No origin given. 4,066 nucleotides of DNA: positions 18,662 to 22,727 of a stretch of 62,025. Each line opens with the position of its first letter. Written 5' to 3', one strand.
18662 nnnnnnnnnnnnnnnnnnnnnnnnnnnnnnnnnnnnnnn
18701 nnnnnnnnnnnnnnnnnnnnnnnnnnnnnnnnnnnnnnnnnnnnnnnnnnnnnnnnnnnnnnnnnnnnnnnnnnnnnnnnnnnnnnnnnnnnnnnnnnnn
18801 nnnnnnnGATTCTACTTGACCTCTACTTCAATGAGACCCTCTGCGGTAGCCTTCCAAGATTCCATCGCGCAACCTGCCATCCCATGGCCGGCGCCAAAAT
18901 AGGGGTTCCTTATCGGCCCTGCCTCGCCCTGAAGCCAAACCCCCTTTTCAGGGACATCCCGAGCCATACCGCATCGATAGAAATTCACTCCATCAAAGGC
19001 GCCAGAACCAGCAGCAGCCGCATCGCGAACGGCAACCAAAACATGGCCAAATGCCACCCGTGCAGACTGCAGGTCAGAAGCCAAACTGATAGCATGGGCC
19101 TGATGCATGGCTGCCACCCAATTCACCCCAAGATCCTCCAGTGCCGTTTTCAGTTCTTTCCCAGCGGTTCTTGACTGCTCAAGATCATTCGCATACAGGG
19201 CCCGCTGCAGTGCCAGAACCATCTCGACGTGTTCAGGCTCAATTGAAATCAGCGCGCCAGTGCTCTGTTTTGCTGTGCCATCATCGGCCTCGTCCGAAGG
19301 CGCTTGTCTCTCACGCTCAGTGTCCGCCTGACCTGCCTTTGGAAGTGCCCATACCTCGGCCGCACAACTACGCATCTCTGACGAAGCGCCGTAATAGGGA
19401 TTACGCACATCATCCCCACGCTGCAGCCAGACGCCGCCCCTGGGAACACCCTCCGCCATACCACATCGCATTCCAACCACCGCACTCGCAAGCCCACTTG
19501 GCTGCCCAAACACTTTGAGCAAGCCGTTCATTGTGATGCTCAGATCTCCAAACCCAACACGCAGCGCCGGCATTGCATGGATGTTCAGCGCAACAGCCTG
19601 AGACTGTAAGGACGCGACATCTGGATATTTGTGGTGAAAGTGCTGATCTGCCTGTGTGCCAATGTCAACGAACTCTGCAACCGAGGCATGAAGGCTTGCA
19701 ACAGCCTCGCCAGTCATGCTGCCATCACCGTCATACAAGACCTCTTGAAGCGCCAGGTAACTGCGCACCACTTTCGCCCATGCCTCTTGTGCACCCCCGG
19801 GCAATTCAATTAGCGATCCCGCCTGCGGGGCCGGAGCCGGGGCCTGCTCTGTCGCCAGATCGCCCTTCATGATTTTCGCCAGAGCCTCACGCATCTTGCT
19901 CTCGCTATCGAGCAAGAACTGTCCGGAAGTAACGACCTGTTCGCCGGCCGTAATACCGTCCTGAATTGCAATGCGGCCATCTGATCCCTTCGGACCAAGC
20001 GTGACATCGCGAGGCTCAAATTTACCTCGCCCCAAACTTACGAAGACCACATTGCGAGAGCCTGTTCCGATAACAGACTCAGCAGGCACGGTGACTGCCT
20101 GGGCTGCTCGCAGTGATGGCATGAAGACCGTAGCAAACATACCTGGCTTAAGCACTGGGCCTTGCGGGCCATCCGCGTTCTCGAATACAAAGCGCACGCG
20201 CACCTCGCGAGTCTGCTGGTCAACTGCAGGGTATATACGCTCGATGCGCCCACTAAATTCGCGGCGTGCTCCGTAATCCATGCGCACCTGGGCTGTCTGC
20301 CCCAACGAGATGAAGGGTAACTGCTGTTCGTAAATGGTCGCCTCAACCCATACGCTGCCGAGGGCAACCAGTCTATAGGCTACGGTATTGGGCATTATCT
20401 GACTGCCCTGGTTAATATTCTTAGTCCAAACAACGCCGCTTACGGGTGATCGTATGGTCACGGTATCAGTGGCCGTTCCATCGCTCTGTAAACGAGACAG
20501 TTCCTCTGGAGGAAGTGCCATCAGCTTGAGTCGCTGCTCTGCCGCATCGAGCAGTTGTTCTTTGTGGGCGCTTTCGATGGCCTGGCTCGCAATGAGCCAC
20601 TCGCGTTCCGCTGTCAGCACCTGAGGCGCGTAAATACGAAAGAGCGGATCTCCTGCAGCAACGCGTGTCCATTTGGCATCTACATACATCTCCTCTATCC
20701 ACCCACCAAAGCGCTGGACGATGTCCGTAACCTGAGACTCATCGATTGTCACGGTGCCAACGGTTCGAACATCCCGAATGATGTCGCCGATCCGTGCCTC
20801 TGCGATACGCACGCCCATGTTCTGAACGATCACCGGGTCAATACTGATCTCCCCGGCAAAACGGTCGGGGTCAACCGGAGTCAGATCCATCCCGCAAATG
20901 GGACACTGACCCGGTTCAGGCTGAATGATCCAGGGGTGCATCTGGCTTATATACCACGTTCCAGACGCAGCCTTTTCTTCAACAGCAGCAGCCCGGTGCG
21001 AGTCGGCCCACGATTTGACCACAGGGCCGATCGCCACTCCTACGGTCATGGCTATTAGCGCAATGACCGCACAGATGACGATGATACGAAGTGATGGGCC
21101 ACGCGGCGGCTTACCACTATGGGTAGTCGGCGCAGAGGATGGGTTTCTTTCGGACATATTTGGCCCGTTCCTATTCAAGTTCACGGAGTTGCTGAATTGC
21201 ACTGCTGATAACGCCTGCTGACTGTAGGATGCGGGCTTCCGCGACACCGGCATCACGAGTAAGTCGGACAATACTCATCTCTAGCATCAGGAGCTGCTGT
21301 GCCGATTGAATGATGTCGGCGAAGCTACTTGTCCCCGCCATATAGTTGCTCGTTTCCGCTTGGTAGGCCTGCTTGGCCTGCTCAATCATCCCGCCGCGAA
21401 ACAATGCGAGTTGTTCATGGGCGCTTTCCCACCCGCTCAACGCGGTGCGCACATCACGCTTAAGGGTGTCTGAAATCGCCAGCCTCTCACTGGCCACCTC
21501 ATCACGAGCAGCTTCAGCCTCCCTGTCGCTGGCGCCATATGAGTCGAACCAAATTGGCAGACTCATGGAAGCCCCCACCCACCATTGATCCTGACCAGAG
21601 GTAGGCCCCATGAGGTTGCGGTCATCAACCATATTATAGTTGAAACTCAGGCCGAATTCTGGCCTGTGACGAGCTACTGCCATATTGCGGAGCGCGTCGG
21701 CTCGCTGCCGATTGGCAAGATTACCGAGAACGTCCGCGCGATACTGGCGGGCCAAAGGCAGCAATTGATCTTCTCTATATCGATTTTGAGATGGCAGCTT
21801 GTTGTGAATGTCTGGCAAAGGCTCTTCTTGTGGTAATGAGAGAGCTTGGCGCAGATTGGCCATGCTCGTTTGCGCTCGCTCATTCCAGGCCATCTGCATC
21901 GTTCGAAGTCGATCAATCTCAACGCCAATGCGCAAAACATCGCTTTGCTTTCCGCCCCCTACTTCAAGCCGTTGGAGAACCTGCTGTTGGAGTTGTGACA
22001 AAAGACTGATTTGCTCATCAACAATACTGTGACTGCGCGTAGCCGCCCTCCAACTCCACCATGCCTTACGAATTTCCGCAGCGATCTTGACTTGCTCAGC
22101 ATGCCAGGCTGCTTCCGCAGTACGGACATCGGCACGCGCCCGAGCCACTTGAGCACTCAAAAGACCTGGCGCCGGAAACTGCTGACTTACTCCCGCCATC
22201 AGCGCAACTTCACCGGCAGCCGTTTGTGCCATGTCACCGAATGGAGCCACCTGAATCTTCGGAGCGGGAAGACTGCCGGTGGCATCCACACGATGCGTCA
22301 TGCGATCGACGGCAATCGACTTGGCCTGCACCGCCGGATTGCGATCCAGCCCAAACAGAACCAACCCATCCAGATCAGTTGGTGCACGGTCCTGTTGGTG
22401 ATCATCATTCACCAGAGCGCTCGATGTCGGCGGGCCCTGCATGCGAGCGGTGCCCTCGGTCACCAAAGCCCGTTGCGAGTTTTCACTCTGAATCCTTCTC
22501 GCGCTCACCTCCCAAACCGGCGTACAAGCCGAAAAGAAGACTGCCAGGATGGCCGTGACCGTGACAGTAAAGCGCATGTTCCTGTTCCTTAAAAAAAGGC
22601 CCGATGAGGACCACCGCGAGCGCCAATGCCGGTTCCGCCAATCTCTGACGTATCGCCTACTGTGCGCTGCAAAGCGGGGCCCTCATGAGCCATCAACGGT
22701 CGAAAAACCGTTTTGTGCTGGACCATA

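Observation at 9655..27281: Cu/Ag homeostasis block with four separate TRASH/YHS modules, lying largely in a lower-GC segment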

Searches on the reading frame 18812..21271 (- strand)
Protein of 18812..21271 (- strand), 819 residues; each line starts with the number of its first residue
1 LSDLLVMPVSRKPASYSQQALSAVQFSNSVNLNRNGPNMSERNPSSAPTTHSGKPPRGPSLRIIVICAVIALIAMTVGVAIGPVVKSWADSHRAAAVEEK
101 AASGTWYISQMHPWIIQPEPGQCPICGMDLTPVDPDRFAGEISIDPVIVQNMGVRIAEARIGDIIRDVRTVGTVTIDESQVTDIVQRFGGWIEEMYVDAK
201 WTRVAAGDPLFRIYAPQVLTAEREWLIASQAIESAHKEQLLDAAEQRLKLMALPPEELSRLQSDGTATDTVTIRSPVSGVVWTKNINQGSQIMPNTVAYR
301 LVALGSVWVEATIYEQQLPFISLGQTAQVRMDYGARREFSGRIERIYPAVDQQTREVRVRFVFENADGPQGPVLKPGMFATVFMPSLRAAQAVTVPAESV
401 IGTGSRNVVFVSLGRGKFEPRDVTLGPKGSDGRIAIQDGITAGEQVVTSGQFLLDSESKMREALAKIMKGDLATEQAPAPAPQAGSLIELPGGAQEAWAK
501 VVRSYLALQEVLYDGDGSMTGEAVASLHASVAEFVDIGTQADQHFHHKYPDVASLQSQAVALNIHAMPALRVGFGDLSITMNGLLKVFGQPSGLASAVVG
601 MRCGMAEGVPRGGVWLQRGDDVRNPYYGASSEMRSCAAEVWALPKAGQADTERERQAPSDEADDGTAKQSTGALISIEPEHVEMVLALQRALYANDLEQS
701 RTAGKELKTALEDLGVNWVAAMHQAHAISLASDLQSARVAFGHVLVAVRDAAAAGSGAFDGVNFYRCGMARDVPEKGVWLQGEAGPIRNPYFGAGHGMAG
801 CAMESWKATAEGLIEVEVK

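Call 4: search_protein_families(library=pfam, proteins=[window:18812-21271:-], max_evalue=0.01)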
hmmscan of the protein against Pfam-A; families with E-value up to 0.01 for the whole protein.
window:18812-21271:- (819 aa): 4 families
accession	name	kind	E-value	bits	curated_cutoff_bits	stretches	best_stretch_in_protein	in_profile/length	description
PF16576.10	HlyD_D23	-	6.5e-64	215.6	30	1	166-380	4-214/214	Barrel-sandwich domain of CusB or HlyD membrane-fusion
PF13437.12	HlyD_3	-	3.3e-20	73.2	22.2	1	272-377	1-106/106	HlyD family secretion protein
PF19335.5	HMBD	-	5e-09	36.4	23.6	1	111-133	6-28/28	Heavy metal binding domain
PF11827.13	DUF3347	-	0.0008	20.7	25.5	0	686-737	6-57/93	Protein of unknown function (DUF3347)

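Call 8: search_protein_families(library=ncbifam, proteins=[window:18812-21271:-], max_evalue=0.01)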
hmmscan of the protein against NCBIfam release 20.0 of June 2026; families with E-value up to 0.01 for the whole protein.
window:18812-21271:- (819 aa): 16 families
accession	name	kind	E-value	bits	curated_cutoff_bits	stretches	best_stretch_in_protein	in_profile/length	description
NF007303.0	PRK09783.1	subfamily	2.7e-45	154.6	390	1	70-469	11-407/414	copper/silver efflux system membrane fusion protein CusB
TIGR00999.1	8a0102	subfamily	2.9e-37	128.3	319.3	1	232-455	58-271/271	CzcB/NccB family metal efflux transporter periplasmic adaptor subunit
TIGR01730.1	RND_mfp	subfamily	3.7e-35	121.4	94.9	1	249-461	113-320/322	efflux RND transporter periplasmic adaptor subunit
NF045680.1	DiMtlExpIhpB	equivalog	3.1e-19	69.2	450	1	270-457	137-317/326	divalent metal ion exporter adaptor subunit IhpB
TIGR00998.1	8a0101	subfamily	2.4e-12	46.5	390.8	1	260-349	194-284/334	EmrA/EmrK family multidrug efflux transporter periplasmic adaptor subunit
NF033138.2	RND-peri-MexC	equivalog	2.7e-10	39.9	625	1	334-460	247-369/375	MexC family multidrug efflux RND transporter periplasmic adaptor subunit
NF007785.0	PRK10476.1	equivalog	2.3e-09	36.6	376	1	267-350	205-288/347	multidrug transporter subunit MdtN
NF011715.0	PRK15136.1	equivalog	3.8e-08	32.4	563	1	269-343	214-289/390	multidrug efflux MFS transporter periplasmic adaptor subunit EmrA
NF045904.1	RND-peri-MexE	equivalog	1.8e-06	27.1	714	1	339-450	250-356/390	multidrug efflux RND transporter periplasmic adaptor subunit MexE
NF002939.0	PRK03598.1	equivalog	4.8e-06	26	393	1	266-351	201-285/332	secretion protein HlyD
NF000272.2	OqxA_adapt_sub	exception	6.6e-06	25.3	835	1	349-450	270-366/391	multidrug efflux RND transporter periplasmic adaptor subunit OqxA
NF011604.1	PRK15030.1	equivalog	8.2e-05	21.8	765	1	340-451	257-364/397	multidrug efflux RND transporter periplasmic adaptor subunit AcrA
TIGR01843.1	type_I_hlyD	subfamily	0.00015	20.8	208.65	1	241-383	247-395/422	HlyD family type I secretion periplasmic adaptor subunit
NF008589.1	PRK11556.1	equivalog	0.0023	16.9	391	0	273-450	195-375/392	MdtA/MuxA family multidrug efflux RND transporter periplasmic adaptor subunit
NF007362.0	PRK09859.1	equivalog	0.005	16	738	1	326-450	239-359/385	multidrug transporter subunit MdtE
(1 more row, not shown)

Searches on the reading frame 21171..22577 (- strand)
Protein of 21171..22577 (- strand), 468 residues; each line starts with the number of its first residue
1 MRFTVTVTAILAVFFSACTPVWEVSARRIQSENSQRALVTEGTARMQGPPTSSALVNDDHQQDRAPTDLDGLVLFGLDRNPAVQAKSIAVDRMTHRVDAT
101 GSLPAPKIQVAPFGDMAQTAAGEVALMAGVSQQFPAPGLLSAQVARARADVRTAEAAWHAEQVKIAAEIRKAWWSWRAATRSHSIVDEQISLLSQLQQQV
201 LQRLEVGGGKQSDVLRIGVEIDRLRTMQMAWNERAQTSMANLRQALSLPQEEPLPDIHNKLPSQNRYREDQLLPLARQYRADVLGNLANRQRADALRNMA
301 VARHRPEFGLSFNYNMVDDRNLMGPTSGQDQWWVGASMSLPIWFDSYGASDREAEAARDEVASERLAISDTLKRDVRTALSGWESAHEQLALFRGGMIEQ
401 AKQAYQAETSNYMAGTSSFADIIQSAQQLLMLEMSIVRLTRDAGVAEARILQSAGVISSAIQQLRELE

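Call 4: search_protein_families(library=pfam, proteins=[window:21171-22577:-], max_evalue=0.01)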
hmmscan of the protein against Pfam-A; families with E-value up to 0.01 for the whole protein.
window:21171-22577:- (468 aa): 1 family
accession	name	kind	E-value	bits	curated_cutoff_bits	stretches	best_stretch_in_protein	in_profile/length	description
PF02321.23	OEP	-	2.1e-27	96.6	22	2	270-454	2-186/187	Outer membrane efflux protein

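Call 8: search_protein_families(library=ncbifam, proteins=[window:21171-22577:-], max_evalue=0.01)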
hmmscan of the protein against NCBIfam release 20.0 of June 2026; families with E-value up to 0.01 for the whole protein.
window:21171-22577:- (468 aa): 3 families
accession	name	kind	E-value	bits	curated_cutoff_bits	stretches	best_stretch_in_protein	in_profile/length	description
TIGR01844.1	type_I_sec_TolC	subfamily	1.9e-15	56.8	225.15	1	141-460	88-403/414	TolC family outer membrane protein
TIGR01845.1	outer_NodT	subfamily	9.3e-13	47.8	210.05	1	139-449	141-452/460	efflux transporter outer membrane subunit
NF045679.1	DiMtlExpIhpA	equivalog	8.3e-08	31.3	650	1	119-248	88-211/424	divalent metal ion exporter subunit IhpA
